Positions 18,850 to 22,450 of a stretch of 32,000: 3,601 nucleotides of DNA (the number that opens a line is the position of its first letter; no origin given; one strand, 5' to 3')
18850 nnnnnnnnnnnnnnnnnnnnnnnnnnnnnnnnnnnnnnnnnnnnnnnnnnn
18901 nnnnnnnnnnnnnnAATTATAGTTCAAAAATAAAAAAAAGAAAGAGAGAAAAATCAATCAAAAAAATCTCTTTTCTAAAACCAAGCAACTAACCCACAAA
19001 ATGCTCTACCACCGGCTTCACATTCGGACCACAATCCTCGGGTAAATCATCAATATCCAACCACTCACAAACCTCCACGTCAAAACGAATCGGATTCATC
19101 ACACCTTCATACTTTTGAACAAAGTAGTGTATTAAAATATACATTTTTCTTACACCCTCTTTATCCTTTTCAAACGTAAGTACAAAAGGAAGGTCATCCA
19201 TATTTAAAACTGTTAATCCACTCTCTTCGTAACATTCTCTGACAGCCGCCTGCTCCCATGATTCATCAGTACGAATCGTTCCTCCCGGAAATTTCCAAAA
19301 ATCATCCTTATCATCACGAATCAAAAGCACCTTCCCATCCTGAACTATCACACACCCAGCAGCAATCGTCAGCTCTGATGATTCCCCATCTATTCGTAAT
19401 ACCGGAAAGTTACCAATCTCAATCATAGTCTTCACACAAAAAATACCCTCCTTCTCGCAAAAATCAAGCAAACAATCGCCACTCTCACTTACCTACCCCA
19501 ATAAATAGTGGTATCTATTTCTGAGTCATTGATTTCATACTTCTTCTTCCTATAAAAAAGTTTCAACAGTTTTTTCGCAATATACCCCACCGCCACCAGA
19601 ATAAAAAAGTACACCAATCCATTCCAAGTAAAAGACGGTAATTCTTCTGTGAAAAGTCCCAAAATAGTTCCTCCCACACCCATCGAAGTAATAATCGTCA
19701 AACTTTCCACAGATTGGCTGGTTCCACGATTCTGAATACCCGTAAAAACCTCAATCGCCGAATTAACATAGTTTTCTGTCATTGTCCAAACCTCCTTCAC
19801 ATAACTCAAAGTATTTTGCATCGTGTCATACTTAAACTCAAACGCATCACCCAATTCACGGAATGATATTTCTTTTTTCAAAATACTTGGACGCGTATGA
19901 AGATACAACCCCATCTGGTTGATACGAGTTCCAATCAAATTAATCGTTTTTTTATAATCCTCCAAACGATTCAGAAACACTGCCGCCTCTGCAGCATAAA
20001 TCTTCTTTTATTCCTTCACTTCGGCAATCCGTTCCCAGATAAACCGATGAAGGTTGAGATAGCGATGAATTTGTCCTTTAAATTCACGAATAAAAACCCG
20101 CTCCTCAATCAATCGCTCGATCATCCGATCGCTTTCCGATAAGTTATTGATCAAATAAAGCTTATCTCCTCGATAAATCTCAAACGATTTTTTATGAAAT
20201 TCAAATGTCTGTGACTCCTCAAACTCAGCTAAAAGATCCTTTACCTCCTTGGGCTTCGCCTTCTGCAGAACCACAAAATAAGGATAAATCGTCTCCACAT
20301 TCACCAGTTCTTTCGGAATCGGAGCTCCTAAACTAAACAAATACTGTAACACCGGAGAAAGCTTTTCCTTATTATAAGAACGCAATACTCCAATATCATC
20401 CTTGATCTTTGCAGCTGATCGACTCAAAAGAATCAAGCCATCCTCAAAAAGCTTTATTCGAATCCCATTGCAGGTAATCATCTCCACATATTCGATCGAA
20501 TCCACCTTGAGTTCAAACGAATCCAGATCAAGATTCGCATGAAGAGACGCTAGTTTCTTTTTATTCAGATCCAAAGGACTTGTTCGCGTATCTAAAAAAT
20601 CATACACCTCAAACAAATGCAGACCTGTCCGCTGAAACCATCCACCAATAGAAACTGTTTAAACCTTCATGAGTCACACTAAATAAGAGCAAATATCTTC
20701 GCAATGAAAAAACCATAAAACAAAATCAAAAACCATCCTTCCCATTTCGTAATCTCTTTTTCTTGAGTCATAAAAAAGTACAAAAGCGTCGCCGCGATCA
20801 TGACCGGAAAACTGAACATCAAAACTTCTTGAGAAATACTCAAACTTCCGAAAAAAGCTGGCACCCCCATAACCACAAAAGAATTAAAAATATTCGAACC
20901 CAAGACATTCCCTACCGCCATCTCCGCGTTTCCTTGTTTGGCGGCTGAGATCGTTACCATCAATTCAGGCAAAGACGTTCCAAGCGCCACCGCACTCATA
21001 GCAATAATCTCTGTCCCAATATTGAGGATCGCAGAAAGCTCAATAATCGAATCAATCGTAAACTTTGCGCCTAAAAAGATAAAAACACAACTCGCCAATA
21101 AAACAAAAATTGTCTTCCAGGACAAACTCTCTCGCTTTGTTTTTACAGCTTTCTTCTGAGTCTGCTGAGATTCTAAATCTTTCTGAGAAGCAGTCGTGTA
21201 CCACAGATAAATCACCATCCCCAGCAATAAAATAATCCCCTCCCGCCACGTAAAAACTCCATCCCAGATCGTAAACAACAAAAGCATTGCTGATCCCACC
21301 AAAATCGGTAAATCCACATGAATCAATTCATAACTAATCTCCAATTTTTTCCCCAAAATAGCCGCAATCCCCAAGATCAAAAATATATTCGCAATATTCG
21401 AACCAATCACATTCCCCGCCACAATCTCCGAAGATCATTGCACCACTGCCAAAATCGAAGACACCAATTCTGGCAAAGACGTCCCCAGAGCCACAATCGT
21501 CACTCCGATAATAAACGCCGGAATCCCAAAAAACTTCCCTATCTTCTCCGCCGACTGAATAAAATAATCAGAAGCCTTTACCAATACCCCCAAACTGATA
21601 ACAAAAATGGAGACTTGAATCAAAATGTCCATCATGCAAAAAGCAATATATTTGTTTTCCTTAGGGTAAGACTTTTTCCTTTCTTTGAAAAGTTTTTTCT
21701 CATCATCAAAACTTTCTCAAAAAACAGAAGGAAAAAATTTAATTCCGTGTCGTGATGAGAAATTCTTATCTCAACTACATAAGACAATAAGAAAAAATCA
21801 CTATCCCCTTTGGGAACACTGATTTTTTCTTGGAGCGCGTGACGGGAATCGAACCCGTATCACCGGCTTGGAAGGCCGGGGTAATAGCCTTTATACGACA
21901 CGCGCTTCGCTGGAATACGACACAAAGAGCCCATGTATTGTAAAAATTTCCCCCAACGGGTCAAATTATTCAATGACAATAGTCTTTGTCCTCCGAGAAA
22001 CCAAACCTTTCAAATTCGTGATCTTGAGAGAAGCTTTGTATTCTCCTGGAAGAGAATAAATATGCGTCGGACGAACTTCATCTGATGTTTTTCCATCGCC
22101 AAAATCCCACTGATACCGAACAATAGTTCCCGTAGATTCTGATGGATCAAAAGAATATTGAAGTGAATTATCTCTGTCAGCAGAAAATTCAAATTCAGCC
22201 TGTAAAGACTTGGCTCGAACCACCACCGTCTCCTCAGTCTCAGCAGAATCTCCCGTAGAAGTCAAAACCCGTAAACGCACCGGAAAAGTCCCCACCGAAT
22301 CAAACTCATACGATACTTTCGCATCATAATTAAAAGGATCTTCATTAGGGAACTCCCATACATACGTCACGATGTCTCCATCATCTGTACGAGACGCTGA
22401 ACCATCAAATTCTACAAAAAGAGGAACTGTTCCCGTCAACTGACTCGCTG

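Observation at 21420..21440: The only in-frame TGA in the window sits exactly on the consensus Gly of a Ca2+/Na+ exchanger alpha-repeat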

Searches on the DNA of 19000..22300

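Call 49: search_rna_families(source=window, start=19000, end=22300, threshold=evalue, max_evalue=1)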
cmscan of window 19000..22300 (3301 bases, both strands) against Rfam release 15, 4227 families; matches with E-value up to 1: 2.
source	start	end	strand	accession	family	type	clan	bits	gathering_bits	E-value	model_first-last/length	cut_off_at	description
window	21834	21905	-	RF00005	tRNA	Gene; tRNA;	CL00001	62.9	29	1.4e-12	1-71/71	no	tRNA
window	21786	21910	-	RF02435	SpF41_sRNA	Gene; sRNA;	-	28.6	52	0.12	1-105/105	no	Streptococcus sRNA SpF41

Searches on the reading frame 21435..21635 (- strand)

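Call 7: search_protein_families(library=pfam, proteins=[window:21435-21635:-])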
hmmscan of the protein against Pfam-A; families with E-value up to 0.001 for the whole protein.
window:21435-21635:- (66 aa): 1 family
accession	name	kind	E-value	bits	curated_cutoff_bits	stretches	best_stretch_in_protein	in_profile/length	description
PF01699.29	Na_Ca_ex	-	1.9e-15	57.5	24.9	1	8-65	3-60/151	Sodium/calcium exchanger protein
